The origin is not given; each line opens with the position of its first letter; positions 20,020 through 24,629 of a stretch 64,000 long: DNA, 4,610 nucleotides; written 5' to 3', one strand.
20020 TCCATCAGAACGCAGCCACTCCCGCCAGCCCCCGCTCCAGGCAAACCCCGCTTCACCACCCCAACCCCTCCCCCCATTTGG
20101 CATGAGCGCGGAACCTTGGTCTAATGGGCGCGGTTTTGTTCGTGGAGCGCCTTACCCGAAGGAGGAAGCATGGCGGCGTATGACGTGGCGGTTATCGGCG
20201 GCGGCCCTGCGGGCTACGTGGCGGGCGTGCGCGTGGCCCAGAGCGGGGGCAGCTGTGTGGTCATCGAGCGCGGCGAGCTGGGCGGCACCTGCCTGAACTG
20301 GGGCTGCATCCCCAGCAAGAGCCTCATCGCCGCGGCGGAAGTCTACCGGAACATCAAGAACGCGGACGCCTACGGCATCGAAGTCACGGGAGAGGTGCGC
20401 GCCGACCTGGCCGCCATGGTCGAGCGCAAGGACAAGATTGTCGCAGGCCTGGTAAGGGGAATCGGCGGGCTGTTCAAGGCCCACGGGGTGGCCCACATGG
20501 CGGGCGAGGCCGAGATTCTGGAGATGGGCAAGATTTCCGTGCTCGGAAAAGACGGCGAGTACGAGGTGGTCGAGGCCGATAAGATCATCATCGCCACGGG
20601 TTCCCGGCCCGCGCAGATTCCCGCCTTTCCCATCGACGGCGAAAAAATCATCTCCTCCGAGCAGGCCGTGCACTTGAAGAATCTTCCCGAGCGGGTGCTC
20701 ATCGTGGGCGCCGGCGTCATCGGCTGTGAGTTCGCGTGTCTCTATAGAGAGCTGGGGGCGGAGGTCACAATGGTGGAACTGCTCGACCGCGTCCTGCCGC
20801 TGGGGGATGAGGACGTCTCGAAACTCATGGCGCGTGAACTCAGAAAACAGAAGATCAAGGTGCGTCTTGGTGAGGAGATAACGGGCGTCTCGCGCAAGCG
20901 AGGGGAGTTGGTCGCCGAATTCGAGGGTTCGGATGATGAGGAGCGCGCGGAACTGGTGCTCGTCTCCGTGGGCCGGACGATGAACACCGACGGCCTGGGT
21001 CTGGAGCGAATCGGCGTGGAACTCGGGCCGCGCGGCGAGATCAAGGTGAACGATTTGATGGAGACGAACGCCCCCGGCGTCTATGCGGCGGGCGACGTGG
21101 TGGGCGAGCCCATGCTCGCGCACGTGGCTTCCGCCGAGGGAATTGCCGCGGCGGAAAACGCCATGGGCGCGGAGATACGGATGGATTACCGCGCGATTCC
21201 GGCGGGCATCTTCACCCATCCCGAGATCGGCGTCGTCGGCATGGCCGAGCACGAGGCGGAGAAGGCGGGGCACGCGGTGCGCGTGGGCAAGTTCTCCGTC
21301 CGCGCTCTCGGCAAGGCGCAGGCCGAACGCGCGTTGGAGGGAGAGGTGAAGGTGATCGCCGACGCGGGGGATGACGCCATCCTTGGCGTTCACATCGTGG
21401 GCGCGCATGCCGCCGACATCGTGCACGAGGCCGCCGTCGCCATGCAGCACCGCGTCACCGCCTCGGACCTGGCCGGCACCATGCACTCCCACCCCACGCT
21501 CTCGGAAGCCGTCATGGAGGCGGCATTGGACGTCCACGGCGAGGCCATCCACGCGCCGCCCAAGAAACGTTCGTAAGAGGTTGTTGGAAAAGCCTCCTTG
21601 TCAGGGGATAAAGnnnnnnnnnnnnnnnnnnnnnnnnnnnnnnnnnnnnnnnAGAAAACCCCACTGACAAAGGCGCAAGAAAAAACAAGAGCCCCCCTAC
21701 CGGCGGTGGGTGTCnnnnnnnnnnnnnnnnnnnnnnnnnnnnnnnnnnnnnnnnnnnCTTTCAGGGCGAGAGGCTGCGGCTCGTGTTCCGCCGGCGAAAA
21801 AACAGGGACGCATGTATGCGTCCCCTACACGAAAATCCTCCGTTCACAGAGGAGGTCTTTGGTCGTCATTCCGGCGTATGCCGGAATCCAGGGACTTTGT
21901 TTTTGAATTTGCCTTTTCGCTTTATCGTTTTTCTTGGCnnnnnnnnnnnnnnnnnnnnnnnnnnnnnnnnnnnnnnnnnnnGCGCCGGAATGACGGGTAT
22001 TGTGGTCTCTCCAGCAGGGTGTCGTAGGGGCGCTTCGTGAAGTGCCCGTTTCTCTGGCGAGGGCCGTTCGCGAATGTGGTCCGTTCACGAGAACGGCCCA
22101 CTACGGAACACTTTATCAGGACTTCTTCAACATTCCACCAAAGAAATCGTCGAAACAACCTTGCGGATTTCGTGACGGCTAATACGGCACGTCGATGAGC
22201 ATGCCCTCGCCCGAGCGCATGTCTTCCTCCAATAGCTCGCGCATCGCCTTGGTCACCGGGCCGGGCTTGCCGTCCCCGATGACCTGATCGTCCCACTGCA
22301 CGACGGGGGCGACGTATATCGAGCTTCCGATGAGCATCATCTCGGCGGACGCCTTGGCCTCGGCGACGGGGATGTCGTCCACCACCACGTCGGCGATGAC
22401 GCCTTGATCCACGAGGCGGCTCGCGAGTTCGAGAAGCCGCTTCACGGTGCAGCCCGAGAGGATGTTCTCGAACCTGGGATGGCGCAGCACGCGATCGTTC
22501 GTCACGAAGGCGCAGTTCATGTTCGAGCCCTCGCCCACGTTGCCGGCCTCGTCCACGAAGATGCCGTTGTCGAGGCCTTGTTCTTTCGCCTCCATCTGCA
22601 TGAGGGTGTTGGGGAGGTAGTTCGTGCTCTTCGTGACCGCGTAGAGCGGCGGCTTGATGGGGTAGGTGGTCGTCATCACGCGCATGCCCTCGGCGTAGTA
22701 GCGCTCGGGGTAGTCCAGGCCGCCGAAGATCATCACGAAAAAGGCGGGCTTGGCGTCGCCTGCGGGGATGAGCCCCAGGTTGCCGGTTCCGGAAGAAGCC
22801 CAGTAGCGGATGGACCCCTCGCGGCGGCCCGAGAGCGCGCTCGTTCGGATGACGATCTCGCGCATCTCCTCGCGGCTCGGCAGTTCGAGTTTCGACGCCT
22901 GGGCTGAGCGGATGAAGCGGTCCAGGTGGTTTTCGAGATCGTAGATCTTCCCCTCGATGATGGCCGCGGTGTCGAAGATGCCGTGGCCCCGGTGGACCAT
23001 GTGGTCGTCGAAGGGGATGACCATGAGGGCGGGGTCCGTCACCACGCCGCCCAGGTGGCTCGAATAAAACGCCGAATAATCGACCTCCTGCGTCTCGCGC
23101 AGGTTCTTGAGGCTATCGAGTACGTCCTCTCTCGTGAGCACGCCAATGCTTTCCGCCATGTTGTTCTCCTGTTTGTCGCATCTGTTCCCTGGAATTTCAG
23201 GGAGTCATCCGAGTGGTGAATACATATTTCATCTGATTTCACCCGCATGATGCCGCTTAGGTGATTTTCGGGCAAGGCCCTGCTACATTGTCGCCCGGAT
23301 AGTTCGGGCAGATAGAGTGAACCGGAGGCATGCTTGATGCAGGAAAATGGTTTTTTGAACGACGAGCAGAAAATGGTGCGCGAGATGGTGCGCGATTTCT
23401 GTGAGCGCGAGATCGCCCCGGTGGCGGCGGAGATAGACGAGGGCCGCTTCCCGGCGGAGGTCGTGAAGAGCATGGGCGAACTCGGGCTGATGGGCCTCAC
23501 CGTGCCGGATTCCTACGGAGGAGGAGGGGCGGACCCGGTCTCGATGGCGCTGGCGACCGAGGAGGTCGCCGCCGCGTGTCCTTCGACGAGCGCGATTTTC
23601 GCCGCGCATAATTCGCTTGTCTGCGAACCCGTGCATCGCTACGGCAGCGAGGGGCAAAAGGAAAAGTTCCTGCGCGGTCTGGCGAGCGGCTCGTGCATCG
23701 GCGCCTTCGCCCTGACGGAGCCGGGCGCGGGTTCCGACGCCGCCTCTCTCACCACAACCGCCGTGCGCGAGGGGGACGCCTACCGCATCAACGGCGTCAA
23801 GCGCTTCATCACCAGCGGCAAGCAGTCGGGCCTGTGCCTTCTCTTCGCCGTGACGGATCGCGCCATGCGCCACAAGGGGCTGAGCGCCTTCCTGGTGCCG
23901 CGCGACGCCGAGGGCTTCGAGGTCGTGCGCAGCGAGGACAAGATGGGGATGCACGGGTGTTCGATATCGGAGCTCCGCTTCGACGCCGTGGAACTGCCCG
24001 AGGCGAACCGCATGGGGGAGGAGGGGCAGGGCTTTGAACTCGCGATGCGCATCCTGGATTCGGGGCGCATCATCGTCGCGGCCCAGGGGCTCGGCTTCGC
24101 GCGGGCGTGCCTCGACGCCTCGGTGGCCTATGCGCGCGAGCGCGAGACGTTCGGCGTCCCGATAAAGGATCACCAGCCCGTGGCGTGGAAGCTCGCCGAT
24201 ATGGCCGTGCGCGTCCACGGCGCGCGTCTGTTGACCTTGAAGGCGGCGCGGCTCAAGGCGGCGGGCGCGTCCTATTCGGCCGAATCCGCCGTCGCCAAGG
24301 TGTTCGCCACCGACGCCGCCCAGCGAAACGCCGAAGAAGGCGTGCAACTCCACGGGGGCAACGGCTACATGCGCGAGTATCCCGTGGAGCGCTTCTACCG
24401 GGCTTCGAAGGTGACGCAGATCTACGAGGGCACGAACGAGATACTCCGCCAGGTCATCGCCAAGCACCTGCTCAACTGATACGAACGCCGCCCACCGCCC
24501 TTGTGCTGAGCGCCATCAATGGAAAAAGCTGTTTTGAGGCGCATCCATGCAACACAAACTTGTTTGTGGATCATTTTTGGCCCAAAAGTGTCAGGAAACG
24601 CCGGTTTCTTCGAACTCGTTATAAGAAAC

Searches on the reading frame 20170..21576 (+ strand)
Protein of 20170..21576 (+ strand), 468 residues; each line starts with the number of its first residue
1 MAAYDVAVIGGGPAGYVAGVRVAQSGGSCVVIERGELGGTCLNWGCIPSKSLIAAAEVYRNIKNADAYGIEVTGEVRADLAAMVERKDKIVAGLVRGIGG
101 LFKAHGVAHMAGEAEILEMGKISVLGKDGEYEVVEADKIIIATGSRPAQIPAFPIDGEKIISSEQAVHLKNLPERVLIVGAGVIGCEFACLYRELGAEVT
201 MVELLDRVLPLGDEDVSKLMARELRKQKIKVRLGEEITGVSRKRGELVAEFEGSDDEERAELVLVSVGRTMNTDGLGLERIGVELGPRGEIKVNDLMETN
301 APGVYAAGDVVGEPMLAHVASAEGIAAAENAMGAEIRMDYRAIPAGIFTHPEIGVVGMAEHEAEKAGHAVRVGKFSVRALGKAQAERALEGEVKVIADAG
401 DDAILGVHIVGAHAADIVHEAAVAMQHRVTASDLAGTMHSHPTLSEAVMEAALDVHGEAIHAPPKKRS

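Call 57: find_encoding_contigs(protein=window:20170-21576:+, flank=10000, max_places=4)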
Protein window:20170-21576:+ (468 aa): 3 contigs read that carry it; 2 places shown.
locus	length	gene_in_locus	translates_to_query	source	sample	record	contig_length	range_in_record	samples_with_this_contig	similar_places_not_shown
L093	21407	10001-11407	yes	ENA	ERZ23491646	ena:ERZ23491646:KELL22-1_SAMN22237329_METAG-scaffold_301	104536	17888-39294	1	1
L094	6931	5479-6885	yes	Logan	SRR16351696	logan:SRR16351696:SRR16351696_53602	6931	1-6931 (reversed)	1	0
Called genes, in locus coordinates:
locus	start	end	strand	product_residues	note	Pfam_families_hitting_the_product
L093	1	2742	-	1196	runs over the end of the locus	PF08471:Ribonuc_red_2_N, PF02867:Ribonuc_red_lgC, PF12637:TSCPD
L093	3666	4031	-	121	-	PF02452:PemK_toxin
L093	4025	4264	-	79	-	PF04014:MazE_antitoxin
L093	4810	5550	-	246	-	PF07505:DUF5131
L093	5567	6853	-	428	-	PF13576:Pentapeptide_3 (weak)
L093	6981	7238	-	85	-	PF04221:RelB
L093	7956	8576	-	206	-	-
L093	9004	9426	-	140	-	-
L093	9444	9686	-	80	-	-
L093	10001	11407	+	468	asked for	PF01134:GIDA (weak), PF01494:FAD_binding_3 (faint), PF03486:HI0933_like (faint), PF07992:Pyr_redox_2, PF13450:NAD_binding_8 (faint), PF13738:Pyr_redox_3, PF00070:Pyr_redox, PF02852:Pyr_redox_dim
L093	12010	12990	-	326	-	PF01063:Aminotran_4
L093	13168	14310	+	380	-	PF02771:Acyl-CoA_dh_N, PF02770:Acyl-CoA_dh_M, PF00441:Acyl-CoA_dh_1, PF08028:Acyl-CoA_dh_2, PF22924:ACOX_C_alpha1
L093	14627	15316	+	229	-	PF19489:SLT_4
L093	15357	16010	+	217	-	PF11249:DUF3047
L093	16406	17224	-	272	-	-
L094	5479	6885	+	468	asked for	PF01134:GIDA (weak), PF01494:FAD_binding_3 (faint), PF03486:HI0933_like (faint), PF07992:Pyr_redox_2, PF13450:NAD_binding_8 (faint), PF13738:Pyr_redox_3, PF00070:Pyr_redox, PF02852:Pyr_redox_dim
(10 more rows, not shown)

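Call 63: search_protein_families(library=ncbifam, proteins=[window:20170-21576:+], max_evalue=0.00001)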
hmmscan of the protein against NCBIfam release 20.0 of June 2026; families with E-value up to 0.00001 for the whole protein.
window:20170-21576:+ (468 aa): 52 families (the best 25 are shown)
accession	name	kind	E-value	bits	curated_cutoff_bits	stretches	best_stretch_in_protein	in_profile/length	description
TIGR01350.1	lipoamide_DH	equivalog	5.9e-158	526.3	408.8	1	4-461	2-460/461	dihydrolipoyl dehydrogenase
NF003585.0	PRK05249.1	equivalog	5.5e-108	361.5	465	1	2-456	5-458/464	Si-specific NAD(P)(+) transhydrogenase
TIGR02053.1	MerA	equivalog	6.2e-107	358.5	454.45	1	4-453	1-451/465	mercury(II) reductase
NF005883.0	PRK07845.1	equivalog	2.2e-92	310.5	479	1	5-456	4-460/466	NAD(P)H-quinone dehydrogenase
NF004776.0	PRK06116.1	equivalog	1.2e-91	308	480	1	2-447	3-445/450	glutathione-disulfide reductase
NF004947.0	PRK06292.2-5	equivalog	3e-90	303.4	592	1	1-456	1-459/474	dihydrolipoyl dehydrogenase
NF004991.0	PRK06370.1-3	subfamily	7e-90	302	620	1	3-452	35-484/509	FAD-containing oxidoreductase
NF004943.0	PRK06292.2-1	equivalog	2.5e-89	300.2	432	1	1-454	1-454/456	dihydrolipoyl dehydrogenase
NF004992.0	PRK06370.1-4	equivalog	1.7e-85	287.2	629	1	2-448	3-448/459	FAD-containing oxidoreductase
NF004945.0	PRK06292.2-3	equivalog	2.2e-83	280.7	494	1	1-449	1-446/457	dihydrolipoyl dehydrogenase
NF004946.0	PRK06292.2-4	subfamily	3.2e-83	280.1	634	1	1-453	1-468/487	dihydrolipoyl dehydrogenase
NF004939.0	PRK06292.1-1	equivalog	8.5e-82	275.3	435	1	3-456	5-459/476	dihydrolipoyl dehydrogenase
TIGR01424.1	gluta_reduc_2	equivalog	2.2e-81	273.7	606.05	1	4-448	3-442/446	glutathione-disulfide reductase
NF005884.0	PRK07846.1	equivalog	2.2e-80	270.5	501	1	1-455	1-451/454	mycothione reductase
TIGR01421.1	gluta_reduc_1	equivalog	3.1e-77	260.7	556.15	1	3-448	2-446/450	glutathione-disulfide reductase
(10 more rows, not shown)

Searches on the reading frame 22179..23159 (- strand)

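Call 63: search_protein_families(library=ncbifam, proteins=[window:22179-23159:-], max_evalue=0.00001)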
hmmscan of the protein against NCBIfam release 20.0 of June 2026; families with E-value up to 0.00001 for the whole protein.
window:22179-23159:- (326 aa): 18 families
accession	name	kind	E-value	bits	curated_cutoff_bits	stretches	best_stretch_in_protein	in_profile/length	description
NF006185.0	PRK08320.1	subfamily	2.1e-42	145.3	363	1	52-313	23-282/292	branched-chain amino acid aminotransferase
TIGR01122.1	ilvE_I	equivalog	5e-35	121.1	245.55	1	52-310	18-280/298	branched-chain-amino-acid transaminase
NF009126.0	PRK12479.1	equivalog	7.9e-34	117.2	518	1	39-312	11-282/299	branched-chain-amino-acid transaminase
NF005209.0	PRK06680.1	subfamily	1.5e-33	115.9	320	1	57-315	28-282/286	D-amino-acid transaminase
NF005146.0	PRK06606.1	equivalog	1e-29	103.5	279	1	53-311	28-289/307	branched-chain amino acid transaminase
TIGR01121.1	D_amino_aminoT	equivalog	4e-24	85.3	277.45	1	48-314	16-275/276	D-amino-acid transaminase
NF005888.0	PRK07849.1-3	equivalog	3.5e-23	82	273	1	41-294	22-274/298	aminodeoxychorismate lyase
NF004761.0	PRK06092.1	equivalog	6.8e-20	71.4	260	1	48-292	12-250/268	aminodeoxychorismate lyase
NF009896.0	PRK13356.1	equivalog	9.1e-20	70.9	262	1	45-310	21-279/287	branched-chain amino acid aminotransferase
TIGR03461.1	pabC_Proteo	equivalog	1.7e-19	70.1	176.85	1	48-291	10-247/262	aminodeoxychorismate lyase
NF005800.0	PRK07650.1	equivalog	2.6e-18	66.3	308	1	40-312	10-274/290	aminodeoxychorismate lyase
NF005726.0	PRK07544.1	equivalog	3.9e-18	65.6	396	1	52-306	31-280/295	branched-chain amino acid aminotransferase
NF005886.0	PRK07849.1-1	equivalog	4.1e-17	62.4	253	1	41-291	21-269/291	aminodeoxychorismate lyase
NF009066.0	PRK12400.1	equivalog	3e-16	59.7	538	1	49-309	24-277/290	D-amino-acid transaminase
NF005887.0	PRK07849.1-2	equivalog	1.5e-14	54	278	1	36-311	9-284/291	aminodeoxychorismate lyase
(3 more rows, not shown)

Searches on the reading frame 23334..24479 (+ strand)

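Call 63: search_protein_families(library=ncbifam, proteins=[window:23334-24479:+], max_evalue=0.00001)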
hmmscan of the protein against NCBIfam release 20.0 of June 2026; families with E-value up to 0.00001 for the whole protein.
window:23334-24479:+ (381 aa): 23 families
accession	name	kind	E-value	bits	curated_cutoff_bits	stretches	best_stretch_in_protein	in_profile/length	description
NF042972.1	AcrlCoAredClosAcrC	equivalog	7.7e-129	429.6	640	1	8-380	5-377/378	acryloyl-CoA reductase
NF058590.1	AcCoDHFadEBacil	equivalog_domain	1.2e-91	308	600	1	8-380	21-411/586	acyl-CoA dehydrogenase FadE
NF043006.1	CyhCrbnylCoADH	equivalog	1.4e-87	294.2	650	1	9-379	5-375/380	cyclohexane-1-carbonyl-CoA dehydrogenase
NF045552.1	GlutCoADH_Des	equivalog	4.4e-83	279.6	470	1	8-378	5-378/387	glutaryl-CoA dehydrogenase Acd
NF042439.1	SulpropCoADesulf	equivalog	2.9e-80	269.8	600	1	17-380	2-371/379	3-sulfinopropanoyl-CoA desulfinase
NF045652.1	ProlPCPDhRedW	equivalog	8e-72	242.1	650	1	11-379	3-373/376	L-prolyl-[peptidyl-carrier protein] dehydrogenase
NF008997.0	PRK12341.1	equivalog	1.8e-67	228.1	537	1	8-380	5-377/382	acyl-CoA dehydrogenase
NF053553.1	prodigi_MBC_PigA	equivalog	2.8e-65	220.9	500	1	8-379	5-379/381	prodigiosin MBC biosynthesis dehydrogenase PigA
TIGR03207.1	cyc_hxne_CoA_dh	equivalog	1e-61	208.8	575.35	1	8-378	1-370/372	cyclohexanecarboxyl-CoA dehydrogenase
NF002885.1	PRK03354.1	equivalog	3.3e-51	174.5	540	1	8-377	5-371/378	crotonobetainyl-CoA dehydrogenase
NF052270.1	Staph_DH_FadE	equivalog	8.1e-45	153.2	600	1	17-379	30-393/400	acyl-CoA dehydrogenase FadE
NF049984.1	Rv1679_FadE16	equivalog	1.9e-40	139.2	600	1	31-375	16-361/371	Rv1679 family acyl-CoA dehydrogenase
NF007000.1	PRK09463.1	subfamily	6.5e-36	123.9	600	1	4-375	47-430/726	acyl-CoA dehydrogenase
TIGR03203.1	pimD_small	equivalog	3.3e-32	112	652.7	1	35-369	34-367/378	pimeloyl-CoA dehydrogenase small subunit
NF009586.0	PRK13026.1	subfamily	9.5e-30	103.5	608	1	4-374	82-464/777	acyl-CoA dehydrogenase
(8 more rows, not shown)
